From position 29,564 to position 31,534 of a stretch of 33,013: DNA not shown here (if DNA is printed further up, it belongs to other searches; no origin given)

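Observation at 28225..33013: [NiFe] hydrogenase encoded in complex-I gene order (nuoA-B-CD-H-I-J...) with intact Ni-Fe ligands and a dedicated maturation protease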

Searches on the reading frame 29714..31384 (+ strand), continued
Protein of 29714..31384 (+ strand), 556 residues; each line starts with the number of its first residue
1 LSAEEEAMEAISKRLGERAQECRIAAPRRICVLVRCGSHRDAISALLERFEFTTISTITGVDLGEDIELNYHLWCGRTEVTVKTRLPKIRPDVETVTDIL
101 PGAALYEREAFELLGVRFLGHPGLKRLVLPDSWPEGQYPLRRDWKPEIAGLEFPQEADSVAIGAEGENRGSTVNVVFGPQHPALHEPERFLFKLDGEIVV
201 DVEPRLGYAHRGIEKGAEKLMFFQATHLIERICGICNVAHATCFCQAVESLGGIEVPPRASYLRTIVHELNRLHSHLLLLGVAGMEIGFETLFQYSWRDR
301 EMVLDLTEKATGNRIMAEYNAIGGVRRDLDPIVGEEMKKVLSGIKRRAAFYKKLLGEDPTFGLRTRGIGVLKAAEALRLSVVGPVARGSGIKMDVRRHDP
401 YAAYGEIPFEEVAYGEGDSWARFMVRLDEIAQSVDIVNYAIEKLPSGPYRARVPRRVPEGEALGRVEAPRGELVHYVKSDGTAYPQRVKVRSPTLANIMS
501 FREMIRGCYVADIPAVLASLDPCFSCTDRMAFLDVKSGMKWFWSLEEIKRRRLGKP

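Call 46: search_solved_structures(query=L001:18827-20365:+, max_evalue=0.001)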
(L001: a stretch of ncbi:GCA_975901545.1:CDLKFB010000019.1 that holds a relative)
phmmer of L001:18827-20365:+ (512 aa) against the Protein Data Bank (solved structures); distinct sequences matched with E-value up to 0.001: 67 (the best 60 are shown).
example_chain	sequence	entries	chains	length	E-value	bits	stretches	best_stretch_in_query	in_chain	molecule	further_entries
8riu_B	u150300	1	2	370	1.1e-41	146.5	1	19-338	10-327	Coenzyme F420 hydrogenase/dehydrogenase, beta subunit C terminus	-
3zfs_C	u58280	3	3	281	1.3e-41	146.3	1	95-370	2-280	F420-REDUCING HYDROGENASE, SUBUNIT BETA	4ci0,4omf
9r51_B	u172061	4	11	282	8.4e-41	143.6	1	96-370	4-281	F420-reducing [NiFe]-hydrogenase from Methanothermococcus thermolithotrophicus subunit bet | F420-reducing [NiFe]-hydrogenase from Methanothermococcus thermolit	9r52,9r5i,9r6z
6qgr_B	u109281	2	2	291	7.9e-33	117.3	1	95-360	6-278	Coenzyme F420 hydrogenase subunit beta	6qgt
6qii_B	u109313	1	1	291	1.1e-32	116.9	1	95-360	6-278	Coenzyme F420 hydrogenase subunit beta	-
8rja_E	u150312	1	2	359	4.6e-31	111.5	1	17-353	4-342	Coenzyme F420 hydrogenase/dehydrogenase, beta subunit C terminus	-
9tn7_A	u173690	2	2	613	1.2e-27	100.2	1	24-322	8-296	Coenzyme F420 hydrogenase/dehydrogenase beta subunit domain protein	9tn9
7np8_A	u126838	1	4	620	5.5e-27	98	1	24-325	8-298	Coenzyme F420-dependent sulfite reductase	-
7npa_A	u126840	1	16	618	2.2e-24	89.4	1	24-325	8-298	Coenzyme F420-dependent sulfite reductase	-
9znf_4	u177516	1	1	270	4.7e-19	71.9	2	387-509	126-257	CBS domain-containing protein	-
5g5r_A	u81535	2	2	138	2.8e-15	59.4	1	393-507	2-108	SITE-2 PROTEASE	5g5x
2yzq_A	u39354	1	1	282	3.3e-15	59.2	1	389-508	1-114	Putative uncharacterized protein PH1780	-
3kh5_A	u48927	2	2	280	3.8e-15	59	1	389-511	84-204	protein MJ1225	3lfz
3kpc_A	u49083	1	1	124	2.4e-13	53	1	390-444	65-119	Uncharacterized protein MJ0100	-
3kpb_A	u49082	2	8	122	2.4e-13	53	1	391-509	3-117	Uncharacterized protein MJ0100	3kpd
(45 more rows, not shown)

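Call 48: find_homologous_proteins(query=L001:15802-17271:+, max_evalue=1e-60)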
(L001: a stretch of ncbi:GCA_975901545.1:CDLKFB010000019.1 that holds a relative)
Query L001:15802-17271:+ (490 aa): 1358 proteins with E <= 1e-60 among 8000 candidates; the best 120 are listed.
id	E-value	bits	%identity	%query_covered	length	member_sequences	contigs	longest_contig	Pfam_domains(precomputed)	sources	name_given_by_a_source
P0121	0.0e+0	1032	100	100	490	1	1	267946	PF00361.26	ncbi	-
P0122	2.9e-269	912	86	99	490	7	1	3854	PF00361.26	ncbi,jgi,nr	ncbi:MAG: NADH-quinone oxidoreductase subunit M [Candidatus Bathyarchaeota archaeon]|nr:NADH-quinone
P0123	8.3e-268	907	87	96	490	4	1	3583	PF00361.26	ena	-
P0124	4.8e-267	904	86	100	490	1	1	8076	PF00361.26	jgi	-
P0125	6.7e-265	897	87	99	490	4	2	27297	PF00361.26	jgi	jgi:proton-translocating NADH-quinone oxidoreductase chain M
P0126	1.7e-264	896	86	100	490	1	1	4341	PF00361.26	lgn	-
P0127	1.1e-262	890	85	99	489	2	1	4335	PF00361.26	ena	-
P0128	1.1e-258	877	83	97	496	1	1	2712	PF00361.26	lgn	-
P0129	1.7e-253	860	82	100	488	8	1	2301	PF00361.26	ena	-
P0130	2.3e-253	859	81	99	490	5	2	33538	PF00361.26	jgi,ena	-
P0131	1.6e-251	853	83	96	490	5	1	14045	PF00662.27,PF00361.26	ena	-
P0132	1.0e-250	850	82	100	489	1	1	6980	PF00361.26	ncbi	-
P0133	1.5e-249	847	81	97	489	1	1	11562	PF00361.26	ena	-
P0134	4.7e-249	845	78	99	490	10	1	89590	PF00361.26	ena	-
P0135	6.9e-244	828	78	96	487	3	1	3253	PF00361.26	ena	-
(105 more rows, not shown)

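Call 49: find_encoding_contigs(protein=P0132, flank=10000, max_places=3)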
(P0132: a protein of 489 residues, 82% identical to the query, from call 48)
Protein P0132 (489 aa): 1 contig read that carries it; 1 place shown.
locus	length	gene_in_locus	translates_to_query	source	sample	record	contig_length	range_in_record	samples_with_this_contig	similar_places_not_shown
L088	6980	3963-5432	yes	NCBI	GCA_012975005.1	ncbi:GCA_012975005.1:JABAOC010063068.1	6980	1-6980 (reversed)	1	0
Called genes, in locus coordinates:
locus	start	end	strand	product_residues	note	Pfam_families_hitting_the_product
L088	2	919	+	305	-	?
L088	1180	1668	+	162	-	-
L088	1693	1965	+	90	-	PF00420:Oxidored_q2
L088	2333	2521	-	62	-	-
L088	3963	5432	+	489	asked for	PF00361:Proton_antipo_M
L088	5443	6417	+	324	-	-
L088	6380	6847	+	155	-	-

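Call 54: search_protein_families(library=pfam, alignment_id=A2, max_evalue=0.001)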
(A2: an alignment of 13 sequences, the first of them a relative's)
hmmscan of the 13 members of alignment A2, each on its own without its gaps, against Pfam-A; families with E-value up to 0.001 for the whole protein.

A. member 1, L001:18827-20365:+ (512 aa): 6 families
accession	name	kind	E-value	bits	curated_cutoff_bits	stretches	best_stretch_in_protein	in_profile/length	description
PF04432.18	FrhB_FdhB_C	-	2.8e-33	115.3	23.3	1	190-336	3-149/150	Coenzyme F420 hydrogenase/dehydrogenase, beta subunit C terminus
PF00571.33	CBS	-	2.9e-30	104.8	24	2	391-444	1-54/57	CBS domain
PF04422.18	FrhB_FdhB_N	-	7e-15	55.4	22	1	103-178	2-76/78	Coenzyme F420 hydrogenase/dehydrogenase, beta subunit N-term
PF00037.32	Fer4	-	1.2e-05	25.3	21.1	1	26-46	3-23/24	4Fe-4S binding domain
PF12838.12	Fer4_7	-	0.00026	21.8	27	1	31-74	2-50/52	4Fe-4S dicluster domain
PF13237.11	Fer4_10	-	0.00083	19.7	25.5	1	26-73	4-53/53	4Fe-4S dicluster domain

B. families by the number of members that match (of 13 scanned): 10 families
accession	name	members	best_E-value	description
PF04432.18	FrhB_FdhB_C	13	2.8e-40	Coenzyme F420 hydrogenase/dehydrogenase, beta subunit C terminus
PF00571.33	CBS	13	1.4e-31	CBS domain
PF04422.18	FrhB_FdhB_N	13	1.6e-15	Coenzyme F420 hydrogenase/dehydrogenase, beta subunit N-term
PF00037.32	Fer4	13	1e-06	4Fe-4S binding domain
PF12797.12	Fer4_2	7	4.5e-05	4Fe-4S binding domain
PF12838.12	Fer4_7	3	0.00011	4Fe-4S dicluster domain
PF12837.12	Fer4_6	3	0.00013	4Fe-4S binding domain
PF13187.11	Fer4_9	1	0.00014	4Fe-4S dicluster domain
PF13183.11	Fer4_8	1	0.00045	4Fe-4S dicluster domain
PF13237.11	Fer4_10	1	0.00083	4Fe-4S dicluster domain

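Call 59: find_homologous_proteins(query=L001:18827-20362:+, max_evalue=1e-40)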
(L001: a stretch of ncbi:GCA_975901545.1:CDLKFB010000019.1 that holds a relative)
Query L001:18827-20362:+ (512 aa): 826 proteins with E <= 1e-40 among 8000 candidates; the best 120 are listed.
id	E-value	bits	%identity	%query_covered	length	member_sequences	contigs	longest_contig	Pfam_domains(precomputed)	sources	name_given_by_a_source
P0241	0.0e+0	1160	100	100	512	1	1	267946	PF04432.19,PF04422.19,PF00037.33,PF00571.34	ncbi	-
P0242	4.9e-296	1000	87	98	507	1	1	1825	PF04432.19,PF04422.19,PF00037.33,PF00571.34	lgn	-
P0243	2.5e-293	991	86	98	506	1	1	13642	PF04432.19,PF04422.19,PF00037.33,PF00571.34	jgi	-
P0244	3.0e-292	988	86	98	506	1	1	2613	PF04432.19,PF04422.19,PF00037.33,PF00571.34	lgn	-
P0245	4.7e-286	967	84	98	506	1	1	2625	PF04432.19,PF04422.19,PF00037.33,PF00571.34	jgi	jgi:coenzyme F420 hydrogenase subunit beta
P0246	4.9e-281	951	82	100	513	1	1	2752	PF04432.19,PF04422.19,PF00037.33,PF00571.34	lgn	-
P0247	8.4e-281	950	82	98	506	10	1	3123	PF04432.19,PF04422.19,PF00037.33,PF00571.34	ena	-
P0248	3.2e-270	915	76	98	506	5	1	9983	PF04432.19,PF04422.19,PF00037.33,PF00571.34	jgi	jgi:coenzyme F420 hydrogenase subunit beta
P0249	2.6e-269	912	77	100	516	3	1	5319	PF04432.19,PF04422.19,PF00037.33,PF00571.34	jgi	-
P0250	8.0e-264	894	76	98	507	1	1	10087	PF04432.19,PF04422.19,PF00571.34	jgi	jgi:coenzyme F420 hydrogenase subunit beta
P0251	3.8e-257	872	75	98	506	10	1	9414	PF04432.19,PF04422.19,PF00037.33,PF00571.34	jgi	-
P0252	2.2e-249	846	70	98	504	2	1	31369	PF04432.19,PF04422.19,PF00037.33,PF00571.34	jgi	jgi:coenzyme F420 hydrogenase subunit beta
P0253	3.3e-249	846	71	98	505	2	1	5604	PF04432.19,PF04422.19,PF00037.33,PF00571.34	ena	-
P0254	7.0e-249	845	71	98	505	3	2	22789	PF04432.19,PF04422.19,PF00037.33,PF00571.34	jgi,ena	-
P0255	5.8e-248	842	72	98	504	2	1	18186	PF04432.19,PF04422.19,PF00037.33,PF00571.34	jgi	-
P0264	3.6e-244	829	71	98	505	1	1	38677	PF04432.19,PF04422.19,PF00037.33,PF00571.34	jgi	-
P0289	2.2e-194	665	58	98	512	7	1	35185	PF04432.19,PF04422.19,PF00037.33,PF00571.34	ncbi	-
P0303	3.3e-187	641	57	98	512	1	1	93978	PF04432.19,PF04422.19,PF00037.33,PF00571.34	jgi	-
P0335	1.6e-176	606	53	98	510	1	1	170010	PF04432.19,PF04422.19,PF00037.33,PF00571.34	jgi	jgi:coenzyme F420 hydrogenase subunit beta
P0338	5.2e-176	604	54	98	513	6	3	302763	PF04432.19,PF04422.19,PF00037.33,PF00571.34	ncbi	ncbi:MAG: Coenzyme F420 hydrogenase/dehydrogenase, beta subunit C-terminal domain [Candidatus Bathya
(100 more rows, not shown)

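Call 60: find_encoding_contigs(protein=P0264, flank=6000, max_places=1)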
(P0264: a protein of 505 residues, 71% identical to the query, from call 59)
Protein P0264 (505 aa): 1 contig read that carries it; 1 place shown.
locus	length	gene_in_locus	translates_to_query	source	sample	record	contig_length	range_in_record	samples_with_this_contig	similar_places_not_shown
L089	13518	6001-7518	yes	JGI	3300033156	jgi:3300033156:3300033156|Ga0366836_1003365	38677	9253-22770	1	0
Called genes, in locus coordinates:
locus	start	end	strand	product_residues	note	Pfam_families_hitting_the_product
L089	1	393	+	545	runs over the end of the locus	PF00118:Cpn60_TCP1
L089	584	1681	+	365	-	PF05977:MFS_3 (weak), PF07690:MFS_1, PF12832:MFS_1_like (weak), PF07690:MFS_1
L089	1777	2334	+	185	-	PF01558:POR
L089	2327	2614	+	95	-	PF13187:Fer4_9 (faint), PF12797:Fer4_2 (faint), PF13237:Fer4_10, PF00037:Fer4 (weak), PF14697:Fer4_21, PF12838:Fer4_7 (weak), PF00037:Fer4, PF12837:Fer4_6 (weak), +2 more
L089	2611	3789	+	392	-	PF01855:POR_N, PF17147:PFOR_II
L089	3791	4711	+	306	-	PF02775:TPP_enzyme_C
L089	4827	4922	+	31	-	-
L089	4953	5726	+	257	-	PF02633:Creatininase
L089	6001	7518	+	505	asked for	PF00037:Fer4 (weak), PF04422:FrhB_FdhB_N, PF04432:FrhB_FdhB_C, PF00571:CBS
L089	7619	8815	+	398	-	PF02749:QRPTase_N, PF01729:QRPTase_C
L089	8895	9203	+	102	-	PF01253:SUI1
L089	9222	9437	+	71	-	-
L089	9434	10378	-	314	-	PF08271:Zn_Ribbon_TF, PF00382:TFIIB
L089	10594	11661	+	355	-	PF01909:NTP_transf_2, PF18765:Polbeta (weak)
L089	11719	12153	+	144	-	PF21473:OB_Ssb-like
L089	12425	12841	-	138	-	PF12773:DZR (weak), PF13240:Zn_Ribbon_1, PF13248:Zn_ribbon_3 (weak), PF24460:DUF7575 (weak), PF23025:YbjQ_2 (weak), PF01906:YbjQ_1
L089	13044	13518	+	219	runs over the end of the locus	PF00596:Aldolase_II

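Call 61: find_encoding_contigs(protein=P0289, flank=6000, max_places=1)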
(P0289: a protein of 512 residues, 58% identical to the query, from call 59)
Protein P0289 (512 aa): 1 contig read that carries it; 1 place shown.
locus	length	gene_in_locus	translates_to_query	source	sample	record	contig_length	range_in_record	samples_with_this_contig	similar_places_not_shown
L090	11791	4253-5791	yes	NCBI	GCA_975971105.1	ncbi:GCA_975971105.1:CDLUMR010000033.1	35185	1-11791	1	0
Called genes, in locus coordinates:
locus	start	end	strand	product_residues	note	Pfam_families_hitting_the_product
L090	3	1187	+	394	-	?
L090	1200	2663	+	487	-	PF00361:Proton_antipo_M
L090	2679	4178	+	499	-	PF00361:Proton_antipo_M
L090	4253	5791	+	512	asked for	PF00037:Fer4 (weak), PF04422:FrhB_FdhB_N, PF04432:FrhB_FdhB_C, PF00571:CBS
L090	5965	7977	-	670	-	PF03030:H_PPase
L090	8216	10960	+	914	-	PF00690:Cation_ATPase_N, PF00122:E1-E2_ATPase, PF00702:Hydrolase, PF13246:Cation_ATPase, PF00689:Cation_ATPase_C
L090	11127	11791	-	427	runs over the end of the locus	PF01336:tRNA_anti-codon, PF00152:tRNA-synt_2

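Call 62: find_encoding_contigs(protein=P0303, flank=6000, max_places=1)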
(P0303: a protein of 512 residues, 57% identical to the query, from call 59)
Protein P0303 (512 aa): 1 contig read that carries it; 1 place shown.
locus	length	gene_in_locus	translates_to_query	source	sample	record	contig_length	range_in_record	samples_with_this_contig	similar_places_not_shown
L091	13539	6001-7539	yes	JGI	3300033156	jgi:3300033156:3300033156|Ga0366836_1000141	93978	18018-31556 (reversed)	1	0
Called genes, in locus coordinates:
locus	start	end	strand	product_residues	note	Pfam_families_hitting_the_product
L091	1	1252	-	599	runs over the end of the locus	PF00662:Proton_antipo_N, PF00361:Proton_antipo_M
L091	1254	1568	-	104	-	PF00420:Oxidored_q2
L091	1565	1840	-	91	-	-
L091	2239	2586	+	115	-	PF00507:Oxidored_q4 (weak)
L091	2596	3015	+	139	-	PF01058:Oxidored_q6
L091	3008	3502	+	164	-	PF00329:Complex1_30kDa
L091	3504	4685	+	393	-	PF00374:NiFeSe_Hases, PF00346:Complex1_49kDa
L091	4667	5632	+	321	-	PF00146:NADHdh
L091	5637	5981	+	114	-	PF12797:Fer4_2 (weak), PF13187:Fer4_9, PF00037:Fer4, PF12837:Fer4_6, PF13237:Fer4_10, PF14697:Fer4_21, PF12838:Fer4_7, PF00037:Fer4, +6 more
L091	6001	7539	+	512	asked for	PF00037:Fer4 (weak), PF04422:FrhB_FdhB_N, PF04432:FrhB_FdhB_C, PF00571:CBS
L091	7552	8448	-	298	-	PF00701:DHDPS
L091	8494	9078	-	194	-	PF12917:YfbR-like, PF13023:HD_3, PF01966:HD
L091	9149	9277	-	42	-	-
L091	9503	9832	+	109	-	PF01176:eIF-1a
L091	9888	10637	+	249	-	PF09754:PAC2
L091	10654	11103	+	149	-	PF00011:HSP20 (faint)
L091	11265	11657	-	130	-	PF21485:IF5A-like_N, PF01287:eIF-5a (weak)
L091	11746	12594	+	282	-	PF01513:NAD_kinase, PF20143:NAD_kinase_C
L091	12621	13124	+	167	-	PF17146:PIN_6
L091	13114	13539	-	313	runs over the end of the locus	PF00291:PALP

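Call 63: find_encoding_contigs(protein=P0335, flank=6000, max_places=1)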
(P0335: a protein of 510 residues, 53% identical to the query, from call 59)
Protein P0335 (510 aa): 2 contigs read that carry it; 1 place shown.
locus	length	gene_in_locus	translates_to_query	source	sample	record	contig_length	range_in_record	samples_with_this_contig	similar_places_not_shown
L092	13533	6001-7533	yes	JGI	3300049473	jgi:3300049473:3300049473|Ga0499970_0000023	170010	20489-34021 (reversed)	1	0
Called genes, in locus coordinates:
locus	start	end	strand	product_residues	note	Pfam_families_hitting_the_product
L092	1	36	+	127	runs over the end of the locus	PF13534:Fer4_17 (faint), PF12797:Fer4_2 (faint), PF00037:Fer4 (weak), PF13237:Fer4_10 (weak), PF14697:Fer4_21, PF12838:Fer4_7, PF13187:Fer4_9, PF00037:Fer4, +2 more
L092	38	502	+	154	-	PF00499:Oxidored_q3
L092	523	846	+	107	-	PF00420:Oxidored_q2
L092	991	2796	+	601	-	PF00662:Proton_antipo_N, PF00361:Proton_antipo_M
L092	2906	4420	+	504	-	PF00662:Proton_antipo_N (weak), PF00361:Proton_antipo_M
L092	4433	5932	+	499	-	PF00361:Proton_antipo_M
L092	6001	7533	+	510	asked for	PF00037:Fer4 (weak), PF04422:FrhB_FdhB_N, PF04432:FrhB_FdhB_C, PF00571:CBS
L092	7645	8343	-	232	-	-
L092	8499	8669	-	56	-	-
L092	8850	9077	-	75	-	-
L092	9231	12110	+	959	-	PF00270:DEAD, PF04851:ResIII, PF00271:Helicase_C, PF19306:WHD_Lhr, PF08494:DEAD_assoc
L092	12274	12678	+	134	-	-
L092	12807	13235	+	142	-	PF02353:CMAS (weak), PF08123:DOT1 (weak), PF13847:Methyltransf_31 (weak), PF13649:Methyltransf_25 (weak)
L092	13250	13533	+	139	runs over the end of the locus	PF13279:4HBT_2, PF03061:4HBT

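Call 64: find_encoding_contigs(protein=P0338, flank=6000, max_places=1)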
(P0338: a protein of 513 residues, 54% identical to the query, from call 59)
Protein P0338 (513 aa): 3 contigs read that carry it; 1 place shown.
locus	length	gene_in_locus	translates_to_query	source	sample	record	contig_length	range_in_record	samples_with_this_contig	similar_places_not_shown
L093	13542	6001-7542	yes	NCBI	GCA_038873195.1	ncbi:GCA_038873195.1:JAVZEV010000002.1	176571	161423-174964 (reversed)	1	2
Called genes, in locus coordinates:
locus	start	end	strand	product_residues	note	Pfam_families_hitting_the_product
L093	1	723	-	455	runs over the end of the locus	PF02040:ArsB, PF03600:CitMHS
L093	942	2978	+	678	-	PF00662:Proton_antipo_N, PF00361:Proton_antipo_M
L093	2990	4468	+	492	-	PF00662:Proton_antipo_N (weak), PF00361:Proton_antipo_M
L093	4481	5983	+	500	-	PF00361:Proton_antipo_M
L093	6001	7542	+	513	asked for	PF00037:Fer4 (weak), PF04422:FrhB_FdhB_N, PF04432:FrhB_FdhB_C, PF00571:CBS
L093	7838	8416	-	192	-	-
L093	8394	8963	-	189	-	-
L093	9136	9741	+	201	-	PF01209:Ubie_methyltran, PF02353:CMAS (weak), PF05175:MTS (weak), PF13489:Methyltransf_23, PF13847:Methyltransf_31, PF08241:Methyltransf_11, PF08242:Methyltransf_12, PF13649:Methyltransf_25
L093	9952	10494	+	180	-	PF01596:Methyltransf_3, PF02475:TRM5-TYW2_MTfase (weak), PF01135:PCMT (weak), PF13847:Methyltransf_31, PF13578:Methyltransf_24, PF13649:Methyltransf_25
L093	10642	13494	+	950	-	PF00496:SBP_bac_5, PF18998:Flg_new_2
